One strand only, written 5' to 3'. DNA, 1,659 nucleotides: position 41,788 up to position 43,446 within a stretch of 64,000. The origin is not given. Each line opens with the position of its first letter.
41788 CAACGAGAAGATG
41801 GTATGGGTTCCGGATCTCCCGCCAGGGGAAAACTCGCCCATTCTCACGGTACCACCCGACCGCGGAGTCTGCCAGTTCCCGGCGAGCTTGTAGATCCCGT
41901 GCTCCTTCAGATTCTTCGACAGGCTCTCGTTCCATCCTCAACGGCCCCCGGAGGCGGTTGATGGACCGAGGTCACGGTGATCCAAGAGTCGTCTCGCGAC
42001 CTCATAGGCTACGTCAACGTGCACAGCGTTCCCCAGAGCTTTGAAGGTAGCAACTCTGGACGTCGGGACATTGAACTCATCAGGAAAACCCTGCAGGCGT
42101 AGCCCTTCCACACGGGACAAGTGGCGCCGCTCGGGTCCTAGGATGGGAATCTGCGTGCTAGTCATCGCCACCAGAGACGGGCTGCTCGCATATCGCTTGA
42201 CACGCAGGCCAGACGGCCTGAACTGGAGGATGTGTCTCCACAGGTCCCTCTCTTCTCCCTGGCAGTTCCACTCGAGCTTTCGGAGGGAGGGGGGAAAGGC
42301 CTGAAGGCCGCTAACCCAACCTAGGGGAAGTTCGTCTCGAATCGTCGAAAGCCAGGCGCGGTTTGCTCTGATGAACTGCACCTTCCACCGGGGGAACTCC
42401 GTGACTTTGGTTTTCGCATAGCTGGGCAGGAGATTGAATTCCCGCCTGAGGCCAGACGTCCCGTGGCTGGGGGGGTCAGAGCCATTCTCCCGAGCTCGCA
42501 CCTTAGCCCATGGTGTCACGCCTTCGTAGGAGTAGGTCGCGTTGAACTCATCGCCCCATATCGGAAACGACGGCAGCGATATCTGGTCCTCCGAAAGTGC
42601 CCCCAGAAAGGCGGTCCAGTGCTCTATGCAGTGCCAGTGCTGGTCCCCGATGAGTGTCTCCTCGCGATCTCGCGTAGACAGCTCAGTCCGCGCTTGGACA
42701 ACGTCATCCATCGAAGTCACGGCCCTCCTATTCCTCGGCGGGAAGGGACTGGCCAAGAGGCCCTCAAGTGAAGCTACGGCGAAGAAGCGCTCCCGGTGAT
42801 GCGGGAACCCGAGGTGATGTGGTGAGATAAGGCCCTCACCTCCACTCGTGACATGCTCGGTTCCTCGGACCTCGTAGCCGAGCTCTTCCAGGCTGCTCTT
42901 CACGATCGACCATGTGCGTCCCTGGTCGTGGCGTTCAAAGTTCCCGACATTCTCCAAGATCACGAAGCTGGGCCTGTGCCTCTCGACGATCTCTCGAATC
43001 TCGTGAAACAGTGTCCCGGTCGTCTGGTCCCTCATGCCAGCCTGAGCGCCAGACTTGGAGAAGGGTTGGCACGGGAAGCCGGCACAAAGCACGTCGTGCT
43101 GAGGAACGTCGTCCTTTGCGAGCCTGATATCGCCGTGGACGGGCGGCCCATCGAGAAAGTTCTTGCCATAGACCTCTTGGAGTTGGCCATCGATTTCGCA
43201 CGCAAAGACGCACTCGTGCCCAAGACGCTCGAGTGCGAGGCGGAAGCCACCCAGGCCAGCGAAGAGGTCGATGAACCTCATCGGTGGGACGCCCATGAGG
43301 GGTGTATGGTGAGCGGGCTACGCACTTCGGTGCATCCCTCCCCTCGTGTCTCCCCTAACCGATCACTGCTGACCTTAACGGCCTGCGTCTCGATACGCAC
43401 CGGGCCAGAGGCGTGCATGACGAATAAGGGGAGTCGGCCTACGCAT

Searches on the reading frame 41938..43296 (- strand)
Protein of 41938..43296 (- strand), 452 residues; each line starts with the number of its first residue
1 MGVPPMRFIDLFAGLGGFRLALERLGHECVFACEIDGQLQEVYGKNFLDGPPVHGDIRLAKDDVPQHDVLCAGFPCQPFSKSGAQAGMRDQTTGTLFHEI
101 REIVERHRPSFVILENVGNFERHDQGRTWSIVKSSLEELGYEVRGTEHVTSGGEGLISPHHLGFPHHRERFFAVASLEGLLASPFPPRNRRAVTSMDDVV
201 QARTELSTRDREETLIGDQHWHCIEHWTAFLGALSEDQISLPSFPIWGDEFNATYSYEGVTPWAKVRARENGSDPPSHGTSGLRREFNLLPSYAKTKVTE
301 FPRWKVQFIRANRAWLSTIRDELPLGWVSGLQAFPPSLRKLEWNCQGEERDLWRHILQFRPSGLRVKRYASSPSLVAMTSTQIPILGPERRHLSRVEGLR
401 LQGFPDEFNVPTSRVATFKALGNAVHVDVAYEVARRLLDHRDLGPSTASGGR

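Call 3: search_protein_families(library=pfam, proteins=[window:41938-43296:-], max_evalue=0.01)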
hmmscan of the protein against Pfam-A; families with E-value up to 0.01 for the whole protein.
window:41938-43296:- (452 aa): 1 family
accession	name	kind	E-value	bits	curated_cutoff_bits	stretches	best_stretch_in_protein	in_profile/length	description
PF00145.23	DNA_methylase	-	5.5e-62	210.5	22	1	6-437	1-322/324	C-5 cytosine-specific DNA methylase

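Call 4: search_protein_families(library=padloc, proteins=[window:41938-43296:-], max_evalue=0.01)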
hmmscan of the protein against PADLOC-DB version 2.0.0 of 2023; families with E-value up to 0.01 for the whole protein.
window:41938-43296:- (452 aa): 58 families (the best 25 are shown)
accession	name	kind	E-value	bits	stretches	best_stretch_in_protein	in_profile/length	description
PDLC00034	DruM2|DruM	-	1.4e-84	282.2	1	4-438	6-425/457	DNA cytosine methylase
PDLC03272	MTase_II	-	7.9e-68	227.4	2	6-176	75-235/407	Type II methyltransferase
PDLC03361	MTase_II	-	2.7e-55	186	2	6-175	87-281/455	Type II methyltransferase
PDLC03220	MTase_II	-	1.9e-53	179.9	2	7-177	13-186/525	Type II methyltransferase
PDLC02653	DrmMII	-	1.5e-50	170.1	2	6-174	5-171/333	DrmMII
PDLC03378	MTase_II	-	8.9e-45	151.5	2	6-200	3-195/344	Type II methyltransferase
PDLC03217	MTase_II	-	6.9e-40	135.2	2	7-174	386-542/703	Type II methyltransferase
PDLC03716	oMTase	-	4.5e-37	126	2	6-145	39-177/349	orphan methyltransferase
PDLC03234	MTase_II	-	3.7e-36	123.2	2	6-212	5-208/375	Type II methyltransferase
PDLC00033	DruM2|DruM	-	6.6e-34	115.8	2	6-186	22-200/368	DNA cytosine methylase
PDLC03733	oMTase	-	1e-33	114.9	1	6-174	91-286/476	orphan methyltransferase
PDLC03242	MTase_II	-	4.9e-33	112.7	2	7-144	102-237/409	Type II methyltransferase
PDLC03286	MTase_II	-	2.8e-32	110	1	6-179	1-171/185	Type II methyltransferase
PDLC00026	DruM2|DruM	-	5.4e-32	109.6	2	6-213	5-201/336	DNA cytosine methylase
PDLC00027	DruM2|DruM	-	3.7e-30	103.5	2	6-176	12-171/361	DNA cytosine methylase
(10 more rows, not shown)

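Call 94: search_protein_families(library=ncbifam, proteins=[window:41941-43296:-], max_evalue=0.001)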
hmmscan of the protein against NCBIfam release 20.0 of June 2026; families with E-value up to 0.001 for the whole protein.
window:41941-43296:- (452 aa): 2 families
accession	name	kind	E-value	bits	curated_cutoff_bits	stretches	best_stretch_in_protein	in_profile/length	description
TIGR00675.1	dcm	superfamily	1.8e-57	195.4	100.65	2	8-204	1-193/329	DNA (cytosine-5-)-methyltransferase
NF007772.0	PRK10458.1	subfamily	1.1e-37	129.8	710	2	61-174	164-284/472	DNA cytosine methylase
